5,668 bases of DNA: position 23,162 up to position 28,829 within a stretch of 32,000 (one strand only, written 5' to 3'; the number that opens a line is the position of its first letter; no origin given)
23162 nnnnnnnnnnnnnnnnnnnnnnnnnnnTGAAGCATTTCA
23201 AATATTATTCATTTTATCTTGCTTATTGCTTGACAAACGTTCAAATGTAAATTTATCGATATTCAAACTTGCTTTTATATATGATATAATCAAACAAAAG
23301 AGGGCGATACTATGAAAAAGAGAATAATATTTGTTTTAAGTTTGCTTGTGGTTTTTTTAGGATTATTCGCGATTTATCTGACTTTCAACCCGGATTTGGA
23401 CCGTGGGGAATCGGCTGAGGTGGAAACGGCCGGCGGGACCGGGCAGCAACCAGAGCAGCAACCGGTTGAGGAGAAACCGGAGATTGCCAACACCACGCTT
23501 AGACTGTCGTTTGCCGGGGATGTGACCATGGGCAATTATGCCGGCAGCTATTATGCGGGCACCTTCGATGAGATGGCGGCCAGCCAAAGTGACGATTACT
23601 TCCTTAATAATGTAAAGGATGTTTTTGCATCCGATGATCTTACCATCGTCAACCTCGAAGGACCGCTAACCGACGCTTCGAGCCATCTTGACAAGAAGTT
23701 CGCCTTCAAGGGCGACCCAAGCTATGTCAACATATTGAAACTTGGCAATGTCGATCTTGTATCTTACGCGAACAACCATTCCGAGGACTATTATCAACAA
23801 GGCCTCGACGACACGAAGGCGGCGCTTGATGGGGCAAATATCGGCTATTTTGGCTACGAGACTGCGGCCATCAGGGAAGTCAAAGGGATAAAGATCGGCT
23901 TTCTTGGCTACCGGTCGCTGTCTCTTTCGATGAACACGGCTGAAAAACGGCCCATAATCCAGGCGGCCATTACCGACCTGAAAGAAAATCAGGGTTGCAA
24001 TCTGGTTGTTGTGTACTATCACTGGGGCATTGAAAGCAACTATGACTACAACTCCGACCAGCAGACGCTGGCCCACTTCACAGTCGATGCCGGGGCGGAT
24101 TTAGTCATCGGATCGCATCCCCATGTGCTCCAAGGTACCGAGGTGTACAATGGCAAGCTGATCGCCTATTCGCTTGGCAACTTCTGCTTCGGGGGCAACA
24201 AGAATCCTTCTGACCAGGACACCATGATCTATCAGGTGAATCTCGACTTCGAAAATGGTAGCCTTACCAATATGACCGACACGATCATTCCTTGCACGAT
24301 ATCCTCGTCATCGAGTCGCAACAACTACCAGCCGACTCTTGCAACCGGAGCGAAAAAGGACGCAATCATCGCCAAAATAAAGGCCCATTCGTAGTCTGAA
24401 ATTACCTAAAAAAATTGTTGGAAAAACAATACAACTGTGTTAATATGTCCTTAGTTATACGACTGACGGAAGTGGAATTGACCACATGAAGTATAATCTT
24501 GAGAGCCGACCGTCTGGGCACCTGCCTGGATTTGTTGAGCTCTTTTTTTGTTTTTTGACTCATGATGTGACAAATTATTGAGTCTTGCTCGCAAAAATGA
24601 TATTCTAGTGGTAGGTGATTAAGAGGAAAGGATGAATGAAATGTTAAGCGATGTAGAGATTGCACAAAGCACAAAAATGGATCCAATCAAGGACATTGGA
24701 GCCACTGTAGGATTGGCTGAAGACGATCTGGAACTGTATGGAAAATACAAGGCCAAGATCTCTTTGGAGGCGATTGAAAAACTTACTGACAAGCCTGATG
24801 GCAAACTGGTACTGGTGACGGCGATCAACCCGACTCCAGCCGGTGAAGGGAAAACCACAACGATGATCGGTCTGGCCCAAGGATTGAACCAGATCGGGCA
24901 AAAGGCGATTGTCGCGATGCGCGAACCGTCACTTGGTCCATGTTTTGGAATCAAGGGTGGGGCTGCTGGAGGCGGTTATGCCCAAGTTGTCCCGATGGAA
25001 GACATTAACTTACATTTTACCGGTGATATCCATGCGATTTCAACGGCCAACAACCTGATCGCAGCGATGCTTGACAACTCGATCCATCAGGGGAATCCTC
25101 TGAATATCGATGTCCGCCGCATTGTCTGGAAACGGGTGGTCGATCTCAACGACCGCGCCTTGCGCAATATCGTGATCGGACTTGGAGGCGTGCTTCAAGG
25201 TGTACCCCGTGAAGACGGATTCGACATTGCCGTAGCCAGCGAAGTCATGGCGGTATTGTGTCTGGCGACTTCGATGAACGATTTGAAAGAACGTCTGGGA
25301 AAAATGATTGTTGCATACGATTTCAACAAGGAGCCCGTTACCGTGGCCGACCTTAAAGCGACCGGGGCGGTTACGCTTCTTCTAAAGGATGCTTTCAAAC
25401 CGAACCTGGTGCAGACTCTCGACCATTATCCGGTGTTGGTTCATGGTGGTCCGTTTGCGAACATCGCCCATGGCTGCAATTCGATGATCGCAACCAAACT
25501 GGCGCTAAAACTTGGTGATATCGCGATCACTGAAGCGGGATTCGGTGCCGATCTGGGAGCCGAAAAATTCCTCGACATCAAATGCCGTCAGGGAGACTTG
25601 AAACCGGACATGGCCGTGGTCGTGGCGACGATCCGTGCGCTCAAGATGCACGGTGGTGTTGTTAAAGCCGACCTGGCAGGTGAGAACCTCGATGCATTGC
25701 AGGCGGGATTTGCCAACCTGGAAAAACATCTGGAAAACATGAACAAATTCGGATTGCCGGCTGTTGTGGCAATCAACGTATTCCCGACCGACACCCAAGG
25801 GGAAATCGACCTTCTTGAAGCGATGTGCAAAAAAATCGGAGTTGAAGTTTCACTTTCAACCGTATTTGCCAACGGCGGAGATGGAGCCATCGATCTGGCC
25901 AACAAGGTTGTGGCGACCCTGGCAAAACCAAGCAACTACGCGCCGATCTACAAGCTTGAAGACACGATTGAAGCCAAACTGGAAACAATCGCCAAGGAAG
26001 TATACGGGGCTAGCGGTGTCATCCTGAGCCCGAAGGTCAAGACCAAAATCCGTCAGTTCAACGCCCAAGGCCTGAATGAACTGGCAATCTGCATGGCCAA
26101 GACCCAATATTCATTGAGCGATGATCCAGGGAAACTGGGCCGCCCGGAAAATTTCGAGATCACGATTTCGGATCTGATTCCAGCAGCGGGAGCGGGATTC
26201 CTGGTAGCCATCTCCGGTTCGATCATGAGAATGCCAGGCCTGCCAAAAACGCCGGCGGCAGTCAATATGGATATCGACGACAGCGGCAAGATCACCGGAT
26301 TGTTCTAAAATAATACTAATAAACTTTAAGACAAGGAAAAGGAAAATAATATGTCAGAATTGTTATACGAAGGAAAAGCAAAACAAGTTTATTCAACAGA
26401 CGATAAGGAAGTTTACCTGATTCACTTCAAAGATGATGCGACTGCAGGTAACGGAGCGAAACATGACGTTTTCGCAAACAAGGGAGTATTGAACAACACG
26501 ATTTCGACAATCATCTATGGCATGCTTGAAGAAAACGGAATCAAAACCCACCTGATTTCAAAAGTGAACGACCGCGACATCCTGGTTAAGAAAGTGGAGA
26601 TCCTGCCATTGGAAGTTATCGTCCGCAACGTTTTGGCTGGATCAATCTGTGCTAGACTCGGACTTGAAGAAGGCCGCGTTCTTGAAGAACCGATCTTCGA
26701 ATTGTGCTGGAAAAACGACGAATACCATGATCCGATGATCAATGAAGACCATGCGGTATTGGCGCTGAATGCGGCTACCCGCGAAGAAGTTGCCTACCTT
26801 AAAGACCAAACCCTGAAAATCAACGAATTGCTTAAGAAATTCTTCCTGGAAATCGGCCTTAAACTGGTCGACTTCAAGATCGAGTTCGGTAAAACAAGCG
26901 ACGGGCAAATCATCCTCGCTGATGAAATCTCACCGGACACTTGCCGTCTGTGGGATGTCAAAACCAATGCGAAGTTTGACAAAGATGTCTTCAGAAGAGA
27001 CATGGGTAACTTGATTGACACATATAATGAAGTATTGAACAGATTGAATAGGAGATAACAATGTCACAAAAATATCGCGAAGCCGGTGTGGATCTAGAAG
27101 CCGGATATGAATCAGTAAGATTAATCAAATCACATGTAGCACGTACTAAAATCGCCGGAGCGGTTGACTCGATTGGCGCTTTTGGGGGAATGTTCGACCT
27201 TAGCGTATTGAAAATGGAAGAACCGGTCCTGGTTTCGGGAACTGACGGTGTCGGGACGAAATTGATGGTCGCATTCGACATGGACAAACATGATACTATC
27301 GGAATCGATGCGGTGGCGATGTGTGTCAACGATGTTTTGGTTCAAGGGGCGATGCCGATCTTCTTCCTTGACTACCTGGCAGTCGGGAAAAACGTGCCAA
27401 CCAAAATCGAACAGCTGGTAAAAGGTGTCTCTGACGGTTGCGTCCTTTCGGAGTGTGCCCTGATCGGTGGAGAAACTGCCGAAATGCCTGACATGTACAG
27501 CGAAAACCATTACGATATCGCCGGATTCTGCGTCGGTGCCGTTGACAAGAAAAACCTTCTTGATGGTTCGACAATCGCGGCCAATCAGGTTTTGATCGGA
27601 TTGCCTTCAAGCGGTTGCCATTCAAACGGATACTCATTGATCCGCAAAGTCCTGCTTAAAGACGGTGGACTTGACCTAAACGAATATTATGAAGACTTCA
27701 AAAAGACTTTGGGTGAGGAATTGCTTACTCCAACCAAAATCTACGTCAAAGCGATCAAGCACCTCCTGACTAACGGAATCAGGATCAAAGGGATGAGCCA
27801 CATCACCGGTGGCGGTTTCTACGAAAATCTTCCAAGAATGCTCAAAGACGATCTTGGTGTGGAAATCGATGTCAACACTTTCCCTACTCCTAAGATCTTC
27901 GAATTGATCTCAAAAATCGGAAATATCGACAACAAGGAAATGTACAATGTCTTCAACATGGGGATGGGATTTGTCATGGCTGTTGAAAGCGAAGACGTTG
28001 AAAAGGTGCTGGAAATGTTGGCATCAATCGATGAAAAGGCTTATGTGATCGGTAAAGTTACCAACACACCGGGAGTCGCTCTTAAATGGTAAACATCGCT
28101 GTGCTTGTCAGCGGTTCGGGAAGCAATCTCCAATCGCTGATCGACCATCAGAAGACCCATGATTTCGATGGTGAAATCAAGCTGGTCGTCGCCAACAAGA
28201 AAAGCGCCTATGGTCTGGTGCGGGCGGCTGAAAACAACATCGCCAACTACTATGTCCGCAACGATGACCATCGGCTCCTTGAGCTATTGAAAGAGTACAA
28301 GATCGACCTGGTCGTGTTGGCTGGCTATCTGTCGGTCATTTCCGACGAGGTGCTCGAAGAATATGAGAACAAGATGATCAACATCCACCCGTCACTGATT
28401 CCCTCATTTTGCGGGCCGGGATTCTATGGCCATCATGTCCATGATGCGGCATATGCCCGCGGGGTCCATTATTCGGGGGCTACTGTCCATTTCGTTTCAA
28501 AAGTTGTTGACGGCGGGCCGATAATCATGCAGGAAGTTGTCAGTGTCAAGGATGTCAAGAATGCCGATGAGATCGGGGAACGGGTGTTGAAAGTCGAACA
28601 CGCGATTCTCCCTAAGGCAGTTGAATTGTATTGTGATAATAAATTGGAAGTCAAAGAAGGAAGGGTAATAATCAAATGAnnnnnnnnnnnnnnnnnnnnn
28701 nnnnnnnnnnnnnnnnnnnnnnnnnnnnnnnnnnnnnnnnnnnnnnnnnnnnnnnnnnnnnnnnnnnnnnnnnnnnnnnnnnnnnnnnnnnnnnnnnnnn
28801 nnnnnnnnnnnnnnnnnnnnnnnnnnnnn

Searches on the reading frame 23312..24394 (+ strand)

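Call 35: search_protein_families(library=pfam, proteins=[window:23312-24394:+], max_evalue=0.00001)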
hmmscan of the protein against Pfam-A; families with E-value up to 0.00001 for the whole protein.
window:23312-24394:+ (360 aa): 1 family
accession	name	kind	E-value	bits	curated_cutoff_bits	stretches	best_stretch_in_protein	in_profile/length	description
PF09587.15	PGA_cap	-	1.2e-58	199.1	27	1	65-293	2-253/255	Bacterial capsule synthesis protein PGA_cap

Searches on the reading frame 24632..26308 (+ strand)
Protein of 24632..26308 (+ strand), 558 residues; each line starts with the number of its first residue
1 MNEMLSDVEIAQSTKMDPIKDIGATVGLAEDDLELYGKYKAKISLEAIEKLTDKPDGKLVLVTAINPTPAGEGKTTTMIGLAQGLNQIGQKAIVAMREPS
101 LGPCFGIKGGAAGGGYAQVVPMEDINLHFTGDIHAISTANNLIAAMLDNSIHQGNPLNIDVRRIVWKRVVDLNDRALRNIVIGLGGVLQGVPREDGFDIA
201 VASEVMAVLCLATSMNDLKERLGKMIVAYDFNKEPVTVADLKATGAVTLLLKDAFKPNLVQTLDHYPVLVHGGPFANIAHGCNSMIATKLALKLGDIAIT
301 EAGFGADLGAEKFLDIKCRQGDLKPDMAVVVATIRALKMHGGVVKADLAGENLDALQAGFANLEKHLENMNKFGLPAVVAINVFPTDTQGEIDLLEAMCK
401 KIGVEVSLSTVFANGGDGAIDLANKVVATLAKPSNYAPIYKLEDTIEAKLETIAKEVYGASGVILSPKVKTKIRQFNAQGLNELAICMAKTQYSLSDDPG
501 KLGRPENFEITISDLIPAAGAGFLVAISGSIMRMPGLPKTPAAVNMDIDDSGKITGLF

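Call 35: search_protein_families(library=pfam, proteins=[window:24632-26308:+], max_evalue=0.00001)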
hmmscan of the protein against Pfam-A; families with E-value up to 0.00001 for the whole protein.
window:24632-26308:+ (558 aa): 1 family
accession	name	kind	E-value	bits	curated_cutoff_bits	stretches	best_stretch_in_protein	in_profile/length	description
PF01268.25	FTHFS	-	7.5e-268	889.8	27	1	6-558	2-556/556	Formate--tetrahydrofolate ligase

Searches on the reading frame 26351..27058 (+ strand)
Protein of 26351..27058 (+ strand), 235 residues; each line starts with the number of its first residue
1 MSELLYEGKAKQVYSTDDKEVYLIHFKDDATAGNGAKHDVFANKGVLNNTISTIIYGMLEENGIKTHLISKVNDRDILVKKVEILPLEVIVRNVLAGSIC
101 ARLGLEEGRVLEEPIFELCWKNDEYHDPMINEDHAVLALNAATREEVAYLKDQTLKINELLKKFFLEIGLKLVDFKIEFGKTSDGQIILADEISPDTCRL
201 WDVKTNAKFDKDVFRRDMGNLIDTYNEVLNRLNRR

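Call 35: search_protein_families(library=pfam, proteins=[window:26351-27058:+], max_evalue=0.00001)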
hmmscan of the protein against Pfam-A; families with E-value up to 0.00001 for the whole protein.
window:26351-27058:+ (235 aa): 1 family
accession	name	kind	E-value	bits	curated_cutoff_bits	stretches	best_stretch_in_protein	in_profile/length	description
PF01259.24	SAICAR_synt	-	8.1e-89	297.8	20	1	4-231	1-232/233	SAICAR synthetase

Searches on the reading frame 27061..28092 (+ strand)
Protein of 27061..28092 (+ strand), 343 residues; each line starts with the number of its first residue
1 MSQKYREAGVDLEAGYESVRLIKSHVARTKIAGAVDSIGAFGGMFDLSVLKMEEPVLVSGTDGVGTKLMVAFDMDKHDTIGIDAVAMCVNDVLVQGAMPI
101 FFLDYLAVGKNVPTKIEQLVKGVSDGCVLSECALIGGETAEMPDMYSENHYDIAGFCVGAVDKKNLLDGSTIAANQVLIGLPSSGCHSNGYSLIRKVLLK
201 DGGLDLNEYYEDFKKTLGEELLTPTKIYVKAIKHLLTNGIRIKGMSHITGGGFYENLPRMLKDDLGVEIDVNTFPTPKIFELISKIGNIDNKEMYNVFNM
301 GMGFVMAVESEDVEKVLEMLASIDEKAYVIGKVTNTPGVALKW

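Call 35: search_protein_families(library=pfam, proteins=[window:27061-28092:+], max_evalue=0.00001)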
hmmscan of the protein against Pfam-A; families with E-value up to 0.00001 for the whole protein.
window:27061-28092:+ (343 aa): 2 families
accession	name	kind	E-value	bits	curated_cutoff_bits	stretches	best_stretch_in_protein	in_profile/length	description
PF02769.27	AIRS_C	-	1.4e-34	119.9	23.1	1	175-342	3-154/156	AIR synthase related protein, C-terminal domain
PF00586.29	AIRS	-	1.1e-24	87.5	24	1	49-161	6-112/112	AIR synthase related protein, N-terminal domain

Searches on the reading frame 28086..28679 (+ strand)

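Call 35: search_protein_families(library=pfam, proteins=[window:28086-28679:+], max_evalue=0.00001)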
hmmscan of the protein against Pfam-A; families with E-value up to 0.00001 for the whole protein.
window:28086-28679:+ (197 aa): 1 family
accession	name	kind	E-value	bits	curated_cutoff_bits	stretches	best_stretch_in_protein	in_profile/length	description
PF00551.24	Formyl_trans_N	-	9.8e-45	152.9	26.1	1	3-179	2-181/181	Formyl transferase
